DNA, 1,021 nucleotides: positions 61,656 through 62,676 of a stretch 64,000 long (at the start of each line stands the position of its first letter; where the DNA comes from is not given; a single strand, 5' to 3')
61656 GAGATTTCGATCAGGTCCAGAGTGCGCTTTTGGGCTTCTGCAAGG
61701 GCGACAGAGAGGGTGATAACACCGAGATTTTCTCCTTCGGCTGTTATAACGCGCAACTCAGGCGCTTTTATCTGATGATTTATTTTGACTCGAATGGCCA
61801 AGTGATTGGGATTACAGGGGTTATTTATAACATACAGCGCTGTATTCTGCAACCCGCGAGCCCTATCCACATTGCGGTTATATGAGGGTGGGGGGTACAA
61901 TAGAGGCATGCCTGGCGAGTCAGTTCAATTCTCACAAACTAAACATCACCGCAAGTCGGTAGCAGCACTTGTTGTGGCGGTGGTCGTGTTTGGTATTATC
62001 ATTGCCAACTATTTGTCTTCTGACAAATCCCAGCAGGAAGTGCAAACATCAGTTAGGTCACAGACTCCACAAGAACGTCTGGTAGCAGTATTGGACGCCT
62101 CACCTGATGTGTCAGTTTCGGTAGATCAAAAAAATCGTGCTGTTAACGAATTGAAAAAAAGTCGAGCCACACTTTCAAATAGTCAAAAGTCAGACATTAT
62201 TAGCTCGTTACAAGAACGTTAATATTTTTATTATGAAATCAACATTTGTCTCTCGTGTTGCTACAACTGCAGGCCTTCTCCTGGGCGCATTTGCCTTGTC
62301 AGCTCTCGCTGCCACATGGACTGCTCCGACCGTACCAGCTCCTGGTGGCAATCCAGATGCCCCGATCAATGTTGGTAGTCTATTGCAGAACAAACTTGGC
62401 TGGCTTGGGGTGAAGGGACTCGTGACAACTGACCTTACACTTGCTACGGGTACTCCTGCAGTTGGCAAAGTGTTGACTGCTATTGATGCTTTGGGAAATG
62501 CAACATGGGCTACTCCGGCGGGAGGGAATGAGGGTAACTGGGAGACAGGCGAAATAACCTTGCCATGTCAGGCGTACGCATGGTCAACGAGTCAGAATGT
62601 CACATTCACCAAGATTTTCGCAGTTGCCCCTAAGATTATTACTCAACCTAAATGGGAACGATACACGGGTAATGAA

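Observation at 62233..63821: Tandem secreted H-type-lectin-like paralogs sharing a 152-bp perfectly identical block amid diverged sequence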

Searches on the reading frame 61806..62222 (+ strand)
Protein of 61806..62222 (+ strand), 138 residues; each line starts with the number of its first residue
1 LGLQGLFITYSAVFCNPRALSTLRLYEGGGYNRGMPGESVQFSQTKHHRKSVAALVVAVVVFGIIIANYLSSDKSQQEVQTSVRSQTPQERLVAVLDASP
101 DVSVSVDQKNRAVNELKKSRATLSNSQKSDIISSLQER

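Call 6: search_protein_families(library=pfam, proteins=[window:61806-62222:+], max_evalue=1)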
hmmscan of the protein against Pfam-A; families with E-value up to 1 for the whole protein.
window:61806-62222:+ (138 aa): 1 family
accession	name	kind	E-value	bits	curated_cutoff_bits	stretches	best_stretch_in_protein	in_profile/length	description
PF10099.14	RskA_C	-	0.028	15.1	29.4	1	53-113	4-62/135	Anti-sigma-K factor rskA, C-terminal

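Call 7: search_protein_families(library=ncbifam, proteins=[window:61806-62222:+], max_evalue=1)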
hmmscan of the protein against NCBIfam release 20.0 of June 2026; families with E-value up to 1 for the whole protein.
window:61806-62222:+ (138 aa): 3 families
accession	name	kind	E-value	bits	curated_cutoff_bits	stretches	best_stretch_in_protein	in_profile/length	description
NF033647.1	adhesin_LEA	equivalog_domain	0.035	13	200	1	49-123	21-96/656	LEA family epithelial adhesin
NF051431.1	Rv0361_Cterm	subfamily_domain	0.049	13.8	37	1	52-85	7-45/140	Rv0361 family membrane protein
NF009996.0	PRK13466.1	equivalog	0.12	12.6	110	1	53-85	11-42/66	F0F1 ATP synthase subunit C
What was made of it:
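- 61908..62222 (+): Small single-pass membrane protein (104 aa; an HHRK motif, then a TM helix, then a roughly 65-aa C-terminal tail ending in a conserved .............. motif). It sits immediately upstream of g1. No Pfam or NCBIfam family passes its threshold (calls 6, 7).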

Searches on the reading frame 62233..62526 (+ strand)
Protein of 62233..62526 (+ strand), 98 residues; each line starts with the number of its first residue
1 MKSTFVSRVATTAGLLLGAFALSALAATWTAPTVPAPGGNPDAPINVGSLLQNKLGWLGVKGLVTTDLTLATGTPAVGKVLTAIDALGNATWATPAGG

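Call 21: find_related_loci(query=A1, collection=genome_contigs, flank=6000)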
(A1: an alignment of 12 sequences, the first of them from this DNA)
Query A1 (98 aa) in genome_contigs; peptide patterns used: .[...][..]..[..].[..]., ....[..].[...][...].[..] (x = any residue, [..] = any of these).
226 stretches matched a pattern; 84 encode a relative of the query (tblastn E <= 1e-3); the best 80 are kept; 78 distinct loci.
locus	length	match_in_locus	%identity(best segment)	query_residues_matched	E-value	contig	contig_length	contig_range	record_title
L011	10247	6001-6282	84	1-94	4e-48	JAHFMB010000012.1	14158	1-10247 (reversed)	MAG: Candidatus Taylorbacteria bacterium isolate nzgw447 NODE_6344_length_14159_cov_3.190056, whole genome shotgun seque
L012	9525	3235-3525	71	1-98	2e-39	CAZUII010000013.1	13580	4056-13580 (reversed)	MAG TPA_asm: uncultured Candidatus Saccharibacteria bacterium isolate SRP342105_co1_365 genome assembly, contig: NODE_61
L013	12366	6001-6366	41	5-95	1e-20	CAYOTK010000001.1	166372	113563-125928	MAG TPA_asm: uncultured Candidatus Saccharibacteria bacterium isolate SRP278252_co2_142 genome assembly, contig: NODE_10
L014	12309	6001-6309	51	2-98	9e-20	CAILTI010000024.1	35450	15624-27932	uncultured bacterium isolate MJ-time_bin-2460 genome assembly, contig: bin-2460:24/60, whole genome shotgun sequence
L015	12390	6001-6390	41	3-98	1e-19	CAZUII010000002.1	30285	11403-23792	MAG TPA_asm: uncultured Candidatus Saccharibacteria bacterium isolate SRP342105_co1_365 genome assembly, contig: NODE_19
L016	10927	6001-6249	57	13-92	2e-19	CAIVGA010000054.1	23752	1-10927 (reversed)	uncultured bacterium isolate AM-2014-D4_bin-189 genome assembly, contig: bin-189:54/67, whole genome shotgun sequence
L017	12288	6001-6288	55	1-92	4e-19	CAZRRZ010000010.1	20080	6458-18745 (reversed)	MAG TPA_asm: uncultured Candidatus Saccharibacteria bacterium isolate SRP286056_co2_115 genome assembly, contig: NODE_40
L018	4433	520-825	50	1-94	7e-19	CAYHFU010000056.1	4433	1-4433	MAG TPA_asm: uncultured Candidatus Saccharibacteria bacterium isolate ERP119705_co12_215 genome assembly, contig: NODE_2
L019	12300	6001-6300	46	4-98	5e-17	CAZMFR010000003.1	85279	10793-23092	MAG TPA_asm: uncultured Candidatus Saccharibacteria bacterium isolate binchicken_co3_593 genome assembly, contig: NODE_6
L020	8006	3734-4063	47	1-94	1e-16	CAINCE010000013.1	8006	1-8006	uncultured bacterium isolate KR5_bin-306 genome assembly, contig: bin-306:13/77, whole genome shotgun sequence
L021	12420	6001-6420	37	2-98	2e-16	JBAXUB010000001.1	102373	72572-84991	MAG: Candidatus Taylorbacteria bacterium isolate ELA650 MAG650_1, whole genome shotgun sequence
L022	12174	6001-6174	57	3-60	6e-16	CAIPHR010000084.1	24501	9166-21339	uncultured bacterium isolate MJ-2014_bin-1666 genome assembly, contig: bin-1666:84/95, whole genome shotgun sequence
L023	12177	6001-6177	56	2-60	5e-15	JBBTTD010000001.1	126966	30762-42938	MAG: Patescibacteria group bacterium isolate H41-bin002_1 H41_bin002_1_000000000001, whole genome shotgun sequence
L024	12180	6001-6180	57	2-60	4e-15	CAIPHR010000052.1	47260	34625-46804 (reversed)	uncultured bacterium isolate MJ-2014_bin-1666 genome assembly, contig: bin-1666:52/95, whole genome shotgun sequence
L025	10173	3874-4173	45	1-95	9e-15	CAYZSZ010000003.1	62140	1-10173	MAG TPA_asm: uncultured Candidatus Saccharibacteria bacterium isolate SRP133034_co1_256 genome assembly, contig: NODE_25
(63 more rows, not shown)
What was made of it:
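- Taylorbacteria and other Patescibacteria (call 21).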

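Call 24: find_homologous_proteins(query=A1, max_evalue=0.00001)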
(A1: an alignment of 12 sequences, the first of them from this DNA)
Query A1 (12 sequences) (98 aa, profile of the alignment): 20 proteins with E <= 0.00001 among 8000 candidates.
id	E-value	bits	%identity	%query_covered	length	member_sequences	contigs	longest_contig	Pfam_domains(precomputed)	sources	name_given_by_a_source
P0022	7.9e-24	102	54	81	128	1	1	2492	-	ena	-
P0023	9.5e-22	95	55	91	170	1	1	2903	-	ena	-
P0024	5.9e-21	92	51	81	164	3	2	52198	-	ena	-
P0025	3.8e-20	90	54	100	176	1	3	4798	-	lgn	-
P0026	4.3e-18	83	48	84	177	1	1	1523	-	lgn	-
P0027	6.6e-17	79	70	55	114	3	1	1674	-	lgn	-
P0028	4.9e-16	77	64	60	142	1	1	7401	-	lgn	-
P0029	1.9e-15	75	46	90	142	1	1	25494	-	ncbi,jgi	jgi:hypothetical protein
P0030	2.6e-15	74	57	54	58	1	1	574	-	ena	-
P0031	4.5e-15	73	52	62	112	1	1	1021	-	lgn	-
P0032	4.7e-15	73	47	76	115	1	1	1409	-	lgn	-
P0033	1.8e-14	72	57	55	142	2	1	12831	-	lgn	-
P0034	6.0e-14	70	46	86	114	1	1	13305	-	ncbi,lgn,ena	-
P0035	1.7e-13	68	51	72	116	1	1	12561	-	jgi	jgi:hypothetical protein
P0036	1.8e-13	68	46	73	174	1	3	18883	-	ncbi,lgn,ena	-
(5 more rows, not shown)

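Call 38: search_solved_structures(query=A1, max_evalue=10, show_alignments=3)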
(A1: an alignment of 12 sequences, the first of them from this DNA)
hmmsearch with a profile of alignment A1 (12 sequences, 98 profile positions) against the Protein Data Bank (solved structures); distinct sequences matched with E-value up to 10: 4.
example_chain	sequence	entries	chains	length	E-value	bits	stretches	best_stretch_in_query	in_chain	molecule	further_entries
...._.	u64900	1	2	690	0.21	15.1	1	63-91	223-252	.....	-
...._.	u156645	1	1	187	0.25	14.9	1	21-72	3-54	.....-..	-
9c4k_Q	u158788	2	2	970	0.39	14.3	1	63-91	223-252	Toxin subunit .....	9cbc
2vvf_A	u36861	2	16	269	0.6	13.7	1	44-90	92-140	MAJOR CAPSID PROTEIN P2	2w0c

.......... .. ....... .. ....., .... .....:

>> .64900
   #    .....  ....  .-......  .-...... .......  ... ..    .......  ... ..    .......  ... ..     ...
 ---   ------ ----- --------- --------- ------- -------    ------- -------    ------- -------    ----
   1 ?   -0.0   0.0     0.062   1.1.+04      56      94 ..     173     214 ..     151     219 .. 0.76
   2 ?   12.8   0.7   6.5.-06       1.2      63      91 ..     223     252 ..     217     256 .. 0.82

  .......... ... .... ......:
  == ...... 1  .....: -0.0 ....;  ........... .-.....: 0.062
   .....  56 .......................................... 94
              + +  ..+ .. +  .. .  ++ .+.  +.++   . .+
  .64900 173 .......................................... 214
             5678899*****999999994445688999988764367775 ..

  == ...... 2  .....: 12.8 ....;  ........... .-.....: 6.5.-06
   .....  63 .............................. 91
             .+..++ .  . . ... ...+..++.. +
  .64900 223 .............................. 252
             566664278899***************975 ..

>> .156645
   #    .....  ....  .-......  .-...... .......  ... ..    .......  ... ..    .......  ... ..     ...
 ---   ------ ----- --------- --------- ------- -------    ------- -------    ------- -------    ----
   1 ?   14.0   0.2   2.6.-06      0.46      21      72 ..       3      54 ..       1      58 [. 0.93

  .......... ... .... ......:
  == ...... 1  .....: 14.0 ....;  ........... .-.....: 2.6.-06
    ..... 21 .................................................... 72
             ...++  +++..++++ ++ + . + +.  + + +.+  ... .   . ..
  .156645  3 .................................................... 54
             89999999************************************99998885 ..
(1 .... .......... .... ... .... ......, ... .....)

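Call 86: find_related_loci(query=A1, collection=viral_contigs, flank=3000)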
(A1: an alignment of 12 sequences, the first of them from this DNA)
Query A1 (98 aa) in viral_contigs; peptide patterns used: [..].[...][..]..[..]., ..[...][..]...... (x = any residue, [..] = any of these).
84 stretches matched a pattern; 1 encode a relative of the query (tblastn E <= 1e-3); 1 distinct loci.
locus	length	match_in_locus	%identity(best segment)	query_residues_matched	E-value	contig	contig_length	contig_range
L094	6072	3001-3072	64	74-98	6e-7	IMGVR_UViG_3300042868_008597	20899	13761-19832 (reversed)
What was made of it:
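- On Phage tail fibre / receptor-binding protein: One weak motif hit was found in IMG/VR (call 86).
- Closest known: Phage and tailocin receptor-binding proteins. Same: The second half of the N-module carries the 'G-x-VLT-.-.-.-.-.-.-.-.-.' motif, which also gave short hits in other bacteria (Dyadobacter and three contigs labelled Gammaproteobacteria, call 21) and in one viral contig (call 86).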
